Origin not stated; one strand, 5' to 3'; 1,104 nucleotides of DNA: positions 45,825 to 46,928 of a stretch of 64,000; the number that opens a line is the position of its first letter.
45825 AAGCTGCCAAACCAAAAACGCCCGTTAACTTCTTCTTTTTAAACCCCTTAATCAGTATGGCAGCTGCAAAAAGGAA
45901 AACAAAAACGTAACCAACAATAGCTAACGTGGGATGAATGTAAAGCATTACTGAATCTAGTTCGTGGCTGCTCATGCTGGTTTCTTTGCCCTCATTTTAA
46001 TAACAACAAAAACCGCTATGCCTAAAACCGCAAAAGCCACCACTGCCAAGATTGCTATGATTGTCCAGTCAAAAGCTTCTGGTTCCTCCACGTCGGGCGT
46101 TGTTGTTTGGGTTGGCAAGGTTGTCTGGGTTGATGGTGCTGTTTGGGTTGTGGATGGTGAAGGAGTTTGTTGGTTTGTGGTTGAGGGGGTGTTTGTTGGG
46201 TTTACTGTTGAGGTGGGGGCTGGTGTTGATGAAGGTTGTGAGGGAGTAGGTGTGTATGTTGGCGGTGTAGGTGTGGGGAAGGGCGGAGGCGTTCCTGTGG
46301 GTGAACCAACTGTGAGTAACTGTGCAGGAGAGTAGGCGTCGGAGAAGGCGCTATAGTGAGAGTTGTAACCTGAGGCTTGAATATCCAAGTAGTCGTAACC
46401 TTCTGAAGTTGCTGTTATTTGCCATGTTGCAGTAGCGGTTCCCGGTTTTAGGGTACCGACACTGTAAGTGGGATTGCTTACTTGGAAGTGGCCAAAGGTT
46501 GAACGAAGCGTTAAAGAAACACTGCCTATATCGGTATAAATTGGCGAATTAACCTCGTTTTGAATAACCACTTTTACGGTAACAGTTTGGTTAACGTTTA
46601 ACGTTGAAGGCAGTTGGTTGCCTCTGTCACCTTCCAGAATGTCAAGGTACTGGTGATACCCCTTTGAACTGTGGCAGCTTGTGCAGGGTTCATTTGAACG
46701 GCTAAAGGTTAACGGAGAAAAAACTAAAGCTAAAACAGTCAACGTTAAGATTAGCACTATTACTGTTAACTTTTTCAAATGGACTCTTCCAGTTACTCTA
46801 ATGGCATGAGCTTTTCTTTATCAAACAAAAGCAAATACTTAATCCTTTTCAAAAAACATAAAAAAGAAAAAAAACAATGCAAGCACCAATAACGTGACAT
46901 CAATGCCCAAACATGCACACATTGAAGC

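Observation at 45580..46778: Translationally coupled CxxCH surface protein plus a 131-aa minimal CcsA-like heme-handling protein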

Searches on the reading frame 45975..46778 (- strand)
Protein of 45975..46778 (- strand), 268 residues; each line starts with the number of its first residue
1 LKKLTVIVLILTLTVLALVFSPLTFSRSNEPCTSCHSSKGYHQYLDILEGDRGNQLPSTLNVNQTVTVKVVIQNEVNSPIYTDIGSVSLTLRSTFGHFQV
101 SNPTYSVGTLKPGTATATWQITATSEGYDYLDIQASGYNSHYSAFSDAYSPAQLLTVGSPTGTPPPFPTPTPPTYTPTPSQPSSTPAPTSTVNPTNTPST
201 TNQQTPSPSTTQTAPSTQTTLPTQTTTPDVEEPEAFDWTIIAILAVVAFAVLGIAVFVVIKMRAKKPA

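Call 3: search_protein_families(library=pfam, proteins=[window:45975-46778:-], max_evalue=1)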
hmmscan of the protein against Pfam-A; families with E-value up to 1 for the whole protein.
window:45975-46778:- (268 aa): 8 families
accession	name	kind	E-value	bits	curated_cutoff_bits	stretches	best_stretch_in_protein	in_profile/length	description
PF15102.11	TMEM154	-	0.00061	20.1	30.3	1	181-265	11-91/153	TMEM154 protein family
PF02790.20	COX2_TM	-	0.0084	16.7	22.8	1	224-266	10-52/88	Cytochrome C oxidase subunit II, transmembrane domain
PF06679.17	DUF1180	-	0.018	15.9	27.7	1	172-265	33-124/167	Membrane protein FAM174-like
PF14717.12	DUF4465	-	0.019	15.8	25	1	86-141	57-109/176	Domain of unknown function (DUF4465)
PF20381.4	Rv1476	-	0.062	13.5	26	1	217-265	104-150/156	Membrane protein Rv1476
PF12326.13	EOS1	-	0.1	13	23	1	62-255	74-155/163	N-glycosylation protein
PF14283.11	CD1107-like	-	0.13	12.6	26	1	199-266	87-157/158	Mobile element protein CD1107-like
PF10428.14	SOG2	-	0.31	10.8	26.9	1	160-245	250-341/475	RAM signalling pathway protein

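Call 4: search_protein_families(library=ncbifam, proteins=[window:45975-46778:-], max_evalue=1)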
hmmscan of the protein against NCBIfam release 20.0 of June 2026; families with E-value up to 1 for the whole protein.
window:45975-46778:- (268 aa): 2 families
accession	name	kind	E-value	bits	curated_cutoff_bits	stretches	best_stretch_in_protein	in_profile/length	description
NF033483.0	PknB_PASTA_kin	equivalog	0.11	11.5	450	1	183-265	282-362/563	Stk1 family PASTA domain-containing Ser/Thr kinase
NF005411.0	PRK06975.1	equivalog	0.16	10.3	414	1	185-248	277-340/660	fused uroporphyrinogen-III synthase HemD/membrane protein HemX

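Call 10: find_homologous_proteins(query=window:45975-46778:-, max_evalue=0.001)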
Query window:45975-46778:- (268 aa): 58 proteins with E <= 0.001 among 2383 candidates.
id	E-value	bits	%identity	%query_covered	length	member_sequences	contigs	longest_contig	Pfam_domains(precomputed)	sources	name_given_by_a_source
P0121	4.9e-167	571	100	100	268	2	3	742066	-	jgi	jgi:flagellar basal body-associated protein FliL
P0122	1.3e-102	360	65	99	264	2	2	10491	-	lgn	-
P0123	1.6e-101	357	61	99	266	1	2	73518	-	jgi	jgi:hypothetical protein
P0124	7.9e-98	345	78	51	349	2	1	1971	-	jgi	jgi:hypothetical protein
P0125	3.7e-97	342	65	100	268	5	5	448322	-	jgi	jgi:hypothetical protein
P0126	1.3e-96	341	74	56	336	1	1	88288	-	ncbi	-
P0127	4.0e-94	333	63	97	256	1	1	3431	-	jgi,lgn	-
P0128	5.7e-94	332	67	79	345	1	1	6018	-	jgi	jgi:hypothetical protein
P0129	4.6e-93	329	64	89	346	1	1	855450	-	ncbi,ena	-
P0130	5.5e-92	326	72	59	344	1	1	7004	-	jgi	jgi:hypothetical protein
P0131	4.3e-89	316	55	99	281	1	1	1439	PF27998.1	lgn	-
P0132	1.1e-84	302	61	99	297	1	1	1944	-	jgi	-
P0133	8.4e-76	273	57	84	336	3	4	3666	-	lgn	-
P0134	5.0e-73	263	62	52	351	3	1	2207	-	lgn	-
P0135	2.9e-71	258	42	93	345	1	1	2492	-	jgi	jgi:hypothetical protein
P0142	2.2e-47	179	46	70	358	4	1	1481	PF10342.16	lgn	-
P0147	5.2e-45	172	55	54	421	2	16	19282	-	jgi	jgi:hypothetical protein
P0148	6.6e-45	171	55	66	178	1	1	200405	-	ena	-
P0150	1.7e-44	170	53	60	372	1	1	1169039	-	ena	-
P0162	2.2e-39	153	54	46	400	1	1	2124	PF01578.26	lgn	-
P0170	1.3e-32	131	43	65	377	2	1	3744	PF01578.26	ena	-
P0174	8.8e-29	118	48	63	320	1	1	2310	PF01578.26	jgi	jgi:hypothetical protein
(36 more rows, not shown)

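Call 30: predict_structure(alignment_id=A2)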
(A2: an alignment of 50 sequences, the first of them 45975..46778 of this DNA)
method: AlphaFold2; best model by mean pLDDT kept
length: 268 residues; sequences in the alignment: 50
mean_pLDDT: 79.4   pTM: 0.58
mean pLDDT of the five models: 79.4, 78.7, 78.6, 78.0, 77.0
residues with pLDDT >= 90: 134; 70-90: 50; 50-70: 45; < 50: 39
segments of 3 or more residues with pLDDT < 50: 192-194, 196-207, 209-214, 216-229
pLDDT, mean of each block of 10 residues (from residue 1): 84 83 56 62 92 96 98 94 96 98 98 98 98 95 89 95 90 70 57 48 41 40 46 66 89 91 73
secondary structure, 60 per line:
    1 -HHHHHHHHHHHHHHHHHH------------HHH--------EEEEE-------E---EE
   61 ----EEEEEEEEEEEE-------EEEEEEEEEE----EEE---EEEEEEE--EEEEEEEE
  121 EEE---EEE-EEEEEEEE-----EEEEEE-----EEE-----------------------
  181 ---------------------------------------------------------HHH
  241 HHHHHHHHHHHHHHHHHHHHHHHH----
elements in order: H2-19 E43-47 E65-76 E84-93 E98-100 E104-110 E113-123 E127-129 E131-138 E144-149 E155-157 H238-264

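Call 34: fold_search(model_id=the predicted structure, library=pdb)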
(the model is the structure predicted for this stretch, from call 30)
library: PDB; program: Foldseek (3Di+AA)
matches with E <= 10: 1452; with E <= 0.001: 91
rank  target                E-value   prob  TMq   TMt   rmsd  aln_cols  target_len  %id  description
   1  2a74_B                8.3e-06  1.00  0.31  0.44   3.5       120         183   18  Human Complement Component C3c (released 2005-09-27)
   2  3frp_G                1.3e-05  1.00  0.31  0.38   4.6       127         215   20  Crystal Structure of Cobra Venom Factor, a Co-factor for C3- and C5 convertase CVFBb (released 2009-04-28)
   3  3hrz_B                1.3e-05  1.00  0.31  0.35   7.8       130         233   20  Cobra Venom Factor (CVF) in complex with human factor B (released 2009-07-07)
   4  2qki_E                1.6e-05  1.00  0.31  0.43   4.5       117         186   20  Human C3c in complex with the inhibitor compstatin (released 2007-08-14)
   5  5fo8_B                2.3e-05  1.00  0.29  0.10   3.8       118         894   16  Crystal Structure of Human Complement C3b in Complex with MCP (CCP1-4) (released 2016-04-06)
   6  2a74_E                2.5e-05  1.00  0.29  0.40   5.2       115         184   16  Human Complement Component C3c (released 2005-09-27)
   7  3l3o_B                3.4e-05  1.00  0.29  0.41   3.8       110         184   16  Staphylococcal Complement Inhibitor (SCIN) in complex with Human Complement Component C3c (released 2010-08-04)
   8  8enu_H                3.6e-05  1.00  0.30  0.10   3.8       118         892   17  Structure of the C3bB proconvertase in complex with lufaxin (released 2023-08-09)
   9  8cs9_X                5.3e-05  1.00  0.28  0.13   4.9       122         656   16  Composite reconstruction of Class 1 of the erythrocyte ankyrin-1 complex (released 2022-07-20)
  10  8uh2_B                5.9e-05  1.00  0.30  0.10   4.6       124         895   18  Complex of C3b with the inhibitor albicin (released 2024-05-08)
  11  8uin_B                6.9e-05  1.00  0.29  0.10   3.8       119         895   18  Structure of the C3bBb-albicin complex (released 2024-05-08)
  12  9qj4_B                7.7e-05  1.00  0.31  0.27  10.9       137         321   12  Structure of the Complement classical and lectin pathway proconvertase, C4b2 (released 2025-12-24)
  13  7e1y_A                7.7e-05  1.00  0.26  0.14   7.2       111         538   19  Staphylothermus marinus amylopullulanase -SmApu (released 2022-02-09)
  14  2i07_B                8.1e-05  1.00  0.29  0.10   3.9       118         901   16  Human Complement Component C3b (released 2006-10-24)
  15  5foa_B                8.6e-05  1.00  0.30  0.10   4.7       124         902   18  Crystal Structure of Human Complement C3b in complex with DAF (CCP2-4) (released 2016-04-06)
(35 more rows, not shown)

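Call 41: predict_structure(alignment_id=A3)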
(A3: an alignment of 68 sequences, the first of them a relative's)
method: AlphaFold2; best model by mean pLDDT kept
length: 377 residues; sequences in the alignment: 68
mean_pLDDT: 76.5   pTM: 0.57
mean pLDDT of the five models: 76.5, 76.2, 76.1, 73.4, 72.8
residues with pLDDT >= 90: 170; 70-90: 76; 50-70: 63; < 50: 68
segments of 3 or more residues with pLDDT < 50: 1-3, 32-39, 184-201, 218-244
pLDDT, mean of each block of 10 residues (from residue 1): 50 63 69 45 73 90 94 97 93 94 96 97 97 96 94 88 89 60 43 45 49 50 41 41 49 77 94 88 86 94 87 62 86 95 93 95 84 57
secondary structure, 60 per line:
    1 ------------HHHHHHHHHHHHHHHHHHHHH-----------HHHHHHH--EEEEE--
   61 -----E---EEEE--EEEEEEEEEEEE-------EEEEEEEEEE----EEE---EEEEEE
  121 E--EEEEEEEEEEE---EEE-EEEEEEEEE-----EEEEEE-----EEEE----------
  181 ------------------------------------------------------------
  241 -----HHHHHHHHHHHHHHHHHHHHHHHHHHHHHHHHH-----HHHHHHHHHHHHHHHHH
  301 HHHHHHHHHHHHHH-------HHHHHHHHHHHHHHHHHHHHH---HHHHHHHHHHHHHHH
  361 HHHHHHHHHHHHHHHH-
elements in order: H13-33 H45-51 E54-58 E70-73 E76-87 E95-104 E109-111 E115-121 E124-134 E138-140 E142-150 E156-161 E167-170 H246-278 H284-314 H322-342 H346-376

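Call 45: fold_search(model_id=the predicted structure, library=pdb)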
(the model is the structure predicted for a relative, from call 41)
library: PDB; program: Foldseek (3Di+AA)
matches with E <= 10: 981; with E <= 0.001: 116
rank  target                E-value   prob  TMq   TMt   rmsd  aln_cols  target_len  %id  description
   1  2a74_B                2.2e-06  1.00  0.23  0.43   3.9       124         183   15  Human Complement Component C3c (released 2005-09-27)
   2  3frp_G                2.4e-06  1.00  0.22  0.37   3.7       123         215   15  Crystal Structure of Cobra Venom Factor, a Co-factor for C3- and C5 convertase CVFBb (released 2009-04-28)
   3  2qki_E                2.7e-06  1.00  0.21  0.40  11.6       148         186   12  Human C3c in complex with the inhibitor compstatin (released 2007-08-14)
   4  2a74_E                3.1e-06  1.00  0.22  0.42  11.6       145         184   12  Human Complement Component C3c (released 2005-09-27)
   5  3hrz_B                7.6e-06  1.00  0.22  0.34   4.1       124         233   14  Cobra Venom Factor (CVF) in complex with human factor B (released 2009-07-07)
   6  5fo8_B                8.5e-06  1.00  0.21  0.10   4.2       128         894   15  Crystal Structure of Human Complement C3b in Complex with MCP (CCP1-4) (released 2016-04-06)
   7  3l3o_B                1.1e-05  1.00  0.22  0.41  11.6       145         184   12  Staphylococcal Complement Inhibitor (SCIN) in complex with Human Complement Component C3c (released 2010-08-04)
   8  8cs9_X                1.3e-05  1.00  0.20  0.12   5.5       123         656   15  Composite reconstruction of Class 1 of the erythrocyte ankyrin-1 complex (released 2022-07-20)
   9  7uzs                  1.5e-05  1.00  0.20  0.12   5.5       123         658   15  Protein 4.2 (local refinement from consensus reconstruction of ankyrin complex classes) (released 2022-07-20)
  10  8uin_B                1.6e-05  1.00  0.22  0.10   4.0       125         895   15  Structure of the C3bBb-albicin complex (released 2024-05-08)
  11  9fyn                  1.8e-05  1.00  0.22  0.11   4.8       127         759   13  Lacto-N-biosidase from Trueperella pyogenes (released 2024-10-09)
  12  9u61_D                2.5e-05  1.00  0.22  0.09   4.0       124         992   15  CP/MBL pathways C3 convertase C4b2a and C3 complex (released 2026-01-14)
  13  8uh2_H                2.5e-05  1.00  0.22  0.10  11.2       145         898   12  Complex of C3b with the inhibitor albicin (released 2024-05-08)
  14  7som_J                2.5e-05  1.00  0.21  0.13  17.1       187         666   11  Ciliary C2 central pair apparatus isolated from Chlamydomonas reinhardtii (released 2022-04-13)
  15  7zgj_B                2.7e-05  1.00  0.22  0.09   4.1       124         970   16  Trypanosoma brucei gambiense ISG65 in complex with human complement component C3 (released 2023-04-05)
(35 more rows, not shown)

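Call 46: find_encoding_contigs(protein=P0150, flank=6000, max_places=1)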
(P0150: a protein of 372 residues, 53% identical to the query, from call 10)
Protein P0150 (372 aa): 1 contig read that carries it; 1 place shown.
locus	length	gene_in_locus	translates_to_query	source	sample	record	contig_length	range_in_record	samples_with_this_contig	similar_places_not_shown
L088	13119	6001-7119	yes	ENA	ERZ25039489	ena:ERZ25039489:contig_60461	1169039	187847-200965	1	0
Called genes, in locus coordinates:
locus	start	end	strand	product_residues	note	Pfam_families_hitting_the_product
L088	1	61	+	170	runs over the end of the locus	-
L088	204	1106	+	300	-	PF05096:Glu_cyclase_2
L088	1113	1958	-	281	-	PF11345:DUF3147 (faint)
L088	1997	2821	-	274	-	-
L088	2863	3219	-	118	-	PF18998:Flg_new_2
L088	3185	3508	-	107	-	PF18998:Flg_new_2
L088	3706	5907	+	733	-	-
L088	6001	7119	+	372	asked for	-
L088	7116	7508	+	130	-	PF01578:Cytochrom_C_asm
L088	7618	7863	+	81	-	-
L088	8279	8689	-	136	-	PF04304:DUF454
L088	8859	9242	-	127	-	-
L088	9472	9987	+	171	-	-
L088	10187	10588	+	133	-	PF18894:PhageMetallopep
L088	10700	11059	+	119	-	PF02919:Topoisom_I_N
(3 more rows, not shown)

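Call 47: find_encoding_contigs(protein=P0148, flank=6000, max_places=1)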
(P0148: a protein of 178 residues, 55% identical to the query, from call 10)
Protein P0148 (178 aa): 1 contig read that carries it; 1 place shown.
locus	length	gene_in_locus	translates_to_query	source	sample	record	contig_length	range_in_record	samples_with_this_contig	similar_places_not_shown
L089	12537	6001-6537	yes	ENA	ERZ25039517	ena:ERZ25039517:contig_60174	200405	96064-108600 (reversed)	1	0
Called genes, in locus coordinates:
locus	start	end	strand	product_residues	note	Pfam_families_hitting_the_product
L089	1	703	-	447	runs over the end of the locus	PF00150:Cellulase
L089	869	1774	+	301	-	PF05096:Glu_cyclase_2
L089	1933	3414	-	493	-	PF09479:Flg_new (faint), PF18998:Flg_new_2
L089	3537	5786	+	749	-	-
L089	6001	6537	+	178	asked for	-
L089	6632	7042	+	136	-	-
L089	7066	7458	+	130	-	PF01578:Cytochrom_C_asm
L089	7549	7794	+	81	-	-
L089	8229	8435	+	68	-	-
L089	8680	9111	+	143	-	-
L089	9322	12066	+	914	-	PF00690:Cation_ATPase_N, PF00122:E1-E2_ATPase, PF00702:Hydrolase, PF13246:Cation_ATPase, PF08282:Hydrolase_3 (faint), PF00689:Cation_ATPase_C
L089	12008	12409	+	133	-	PF18894:PhageMetallopep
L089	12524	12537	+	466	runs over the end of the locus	PF02919:Topoisom_I_N, PF01028:Topoisom_I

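Call 48: find_encoding_contigs(protein=P0134, flank=3000, max_places=1)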
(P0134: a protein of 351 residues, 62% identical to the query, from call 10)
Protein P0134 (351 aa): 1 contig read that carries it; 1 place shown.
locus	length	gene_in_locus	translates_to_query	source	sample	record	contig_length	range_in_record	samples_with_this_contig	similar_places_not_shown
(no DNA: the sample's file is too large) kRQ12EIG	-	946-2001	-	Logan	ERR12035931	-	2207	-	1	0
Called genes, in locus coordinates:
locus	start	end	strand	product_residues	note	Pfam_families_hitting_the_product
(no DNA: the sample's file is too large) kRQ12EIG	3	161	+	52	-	?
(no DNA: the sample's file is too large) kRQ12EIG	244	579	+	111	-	-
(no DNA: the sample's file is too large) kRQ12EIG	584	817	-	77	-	-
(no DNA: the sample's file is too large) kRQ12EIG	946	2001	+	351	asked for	-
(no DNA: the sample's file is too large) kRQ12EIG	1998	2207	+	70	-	?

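Call 61: find_related_loci(query=A2, collection=metagenome_contigs, flank=6000)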
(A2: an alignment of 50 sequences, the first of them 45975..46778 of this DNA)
Query A2 (268 aa) in metagenome_contigs; peptide patterns used: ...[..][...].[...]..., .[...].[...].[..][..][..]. (x = any residue, [..] = any of these).
217 stretches matched a pattern; 60 encode a relative of the query (tblastn E <= 1e-3); 60 distinct loci.
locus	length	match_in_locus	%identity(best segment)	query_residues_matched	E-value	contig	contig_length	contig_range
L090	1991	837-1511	50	1-232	2e-52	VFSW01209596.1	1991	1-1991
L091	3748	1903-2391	52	1-162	5e-49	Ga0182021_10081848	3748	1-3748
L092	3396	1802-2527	46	1-233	3e-47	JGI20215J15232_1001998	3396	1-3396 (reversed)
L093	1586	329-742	55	21-158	1e-47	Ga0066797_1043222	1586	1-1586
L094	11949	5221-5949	41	2-214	1e-45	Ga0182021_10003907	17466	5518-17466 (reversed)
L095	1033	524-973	58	1-151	6e-48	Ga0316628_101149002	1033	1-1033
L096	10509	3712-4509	41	7-266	2e-45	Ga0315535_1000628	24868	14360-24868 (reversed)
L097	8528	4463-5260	41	7-266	2e-45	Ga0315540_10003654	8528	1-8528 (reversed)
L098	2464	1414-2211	41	7-266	2e-45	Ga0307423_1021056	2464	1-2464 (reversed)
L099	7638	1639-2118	49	1-158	7e-45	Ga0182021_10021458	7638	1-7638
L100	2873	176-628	55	1-152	2e-44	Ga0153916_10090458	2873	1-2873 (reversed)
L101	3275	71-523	55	1-152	2e-44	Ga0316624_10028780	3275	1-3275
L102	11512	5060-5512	55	1-152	3e-44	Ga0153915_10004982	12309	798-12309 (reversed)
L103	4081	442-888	52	1-150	1e-43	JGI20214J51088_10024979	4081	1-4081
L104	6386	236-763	48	1-173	3e-43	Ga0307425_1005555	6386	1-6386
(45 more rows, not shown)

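Call 75: search_solved_structures(query=A2, max_evalue=10, show_alignments=2)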
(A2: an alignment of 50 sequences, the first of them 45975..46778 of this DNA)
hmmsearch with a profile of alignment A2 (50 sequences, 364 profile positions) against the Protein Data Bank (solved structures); distinct sequences matched with E-value up to 10: 15.
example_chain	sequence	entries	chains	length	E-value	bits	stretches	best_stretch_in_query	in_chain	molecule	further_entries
3mpc_A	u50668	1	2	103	0.006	19.1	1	241-315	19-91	Fn3-like protein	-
23px_A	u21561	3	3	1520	0.0065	18.9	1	165-208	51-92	Putative lipoprotein AcfD homolog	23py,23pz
8zkn_A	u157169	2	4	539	0.04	16.3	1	163-221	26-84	Monocarboxylate transporter 8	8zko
9gv5_A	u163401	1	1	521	0.041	16.3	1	163-221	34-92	Monocarboxylate transporter 8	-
9fkn_A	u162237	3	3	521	0.041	16.3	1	163-221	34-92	Monocarboxylate transporter 8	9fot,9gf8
9dwy_A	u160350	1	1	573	0.044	16.2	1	163-221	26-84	Monocarboxylate transporter 8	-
4l3a_A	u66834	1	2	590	0.045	16.2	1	161-214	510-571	Internalin K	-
7uol_D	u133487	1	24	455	0.42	13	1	166-220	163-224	Dihydrolipoyllysine-residue succinyltransferase component of 2-oxoglutarate dehydrogenase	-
9o17_AC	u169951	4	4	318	0.61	12.5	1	152-246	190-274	Small ribosomal subunit protein uS3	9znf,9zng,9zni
7os1_F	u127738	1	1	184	1.6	11.1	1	219-298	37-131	WW domain-binding protein 4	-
6h05_A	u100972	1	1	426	2.9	10.2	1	167-216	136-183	Dihydrolipoyllysine-residue succinyltransferase component of 2-oxoglutarate dehydrogenase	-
3abd_X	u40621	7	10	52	3.3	10.1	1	195-237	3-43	DNA polymerase zeta catalytic subunit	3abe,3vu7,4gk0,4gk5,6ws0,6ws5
8p5r_A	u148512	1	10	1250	4.4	9.6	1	162-205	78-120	Multifunctional 2-oxoglutarate metabolism enzyme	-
7emf_I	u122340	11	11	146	6.4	9.1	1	165-204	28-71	Mediator of RNA polymerase II transcription subunit 9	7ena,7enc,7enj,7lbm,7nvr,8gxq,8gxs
7q5q_B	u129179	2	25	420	7.1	9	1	168-217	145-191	Dihydrolipoyllysine-residue succinyltransferase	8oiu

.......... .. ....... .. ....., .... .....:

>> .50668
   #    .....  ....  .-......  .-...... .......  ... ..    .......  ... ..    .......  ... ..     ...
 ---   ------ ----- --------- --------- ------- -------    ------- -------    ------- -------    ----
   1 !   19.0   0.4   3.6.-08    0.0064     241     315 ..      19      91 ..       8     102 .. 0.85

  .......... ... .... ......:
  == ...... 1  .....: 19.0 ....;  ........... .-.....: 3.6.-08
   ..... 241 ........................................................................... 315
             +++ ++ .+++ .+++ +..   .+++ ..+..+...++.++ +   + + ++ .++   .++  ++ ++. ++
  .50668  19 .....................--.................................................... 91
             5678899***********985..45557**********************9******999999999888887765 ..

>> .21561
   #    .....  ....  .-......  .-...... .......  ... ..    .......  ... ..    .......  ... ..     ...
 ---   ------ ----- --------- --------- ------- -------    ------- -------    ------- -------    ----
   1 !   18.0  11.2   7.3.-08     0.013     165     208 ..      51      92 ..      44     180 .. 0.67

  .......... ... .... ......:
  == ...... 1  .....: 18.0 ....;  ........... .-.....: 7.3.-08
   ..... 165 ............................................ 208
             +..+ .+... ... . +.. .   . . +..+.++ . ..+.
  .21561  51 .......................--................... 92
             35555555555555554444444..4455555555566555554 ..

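Call 76: search_protein_families(library=pfam, proteins=[P0131, P0142, P0129, P0147], max_evalue=0.01)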
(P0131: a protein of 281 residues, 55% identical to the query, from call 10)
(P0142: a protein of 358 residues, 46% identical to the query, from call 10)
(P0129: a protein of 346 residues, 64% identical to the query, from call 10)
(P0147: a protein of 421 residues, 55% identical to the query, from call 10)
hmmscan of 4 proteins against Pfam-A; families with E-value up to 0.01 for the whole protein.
P0131 (281 aa): 0 families

P0142 (358 aa): 3 families
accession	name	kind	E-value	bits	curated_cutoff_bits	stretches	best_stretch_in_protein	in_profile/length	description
PF10342.15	Kre9_KNH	-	3.6e-07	31.3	24.6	1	224-287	1-66/94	Kre9/KNH-like N-terminal Ig-like domain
PF12669.12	FeoB_associated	-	0.0058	17.3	27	0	5-38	2-38/44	FeoB-associated Cys-rich membrane protein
PF00754.31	F5_F8_type_C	-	0.0095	16.5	28.2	0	239-303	52-122/127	F5/8 type C domain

P0129 (346 aa): 2 families
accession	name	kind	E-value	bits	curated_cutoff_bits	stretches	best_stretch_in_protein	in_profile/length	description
PF14717.12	DUF4465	-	0.0015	19.4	25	1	92-143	63-111/176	Domain of unknown function (DUF4465)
PF20381.4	Rv1476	-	0.0057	16.9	26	1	295-344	104-151/156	Membrane protein Rv1476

P0147 (421 aa): 0 families
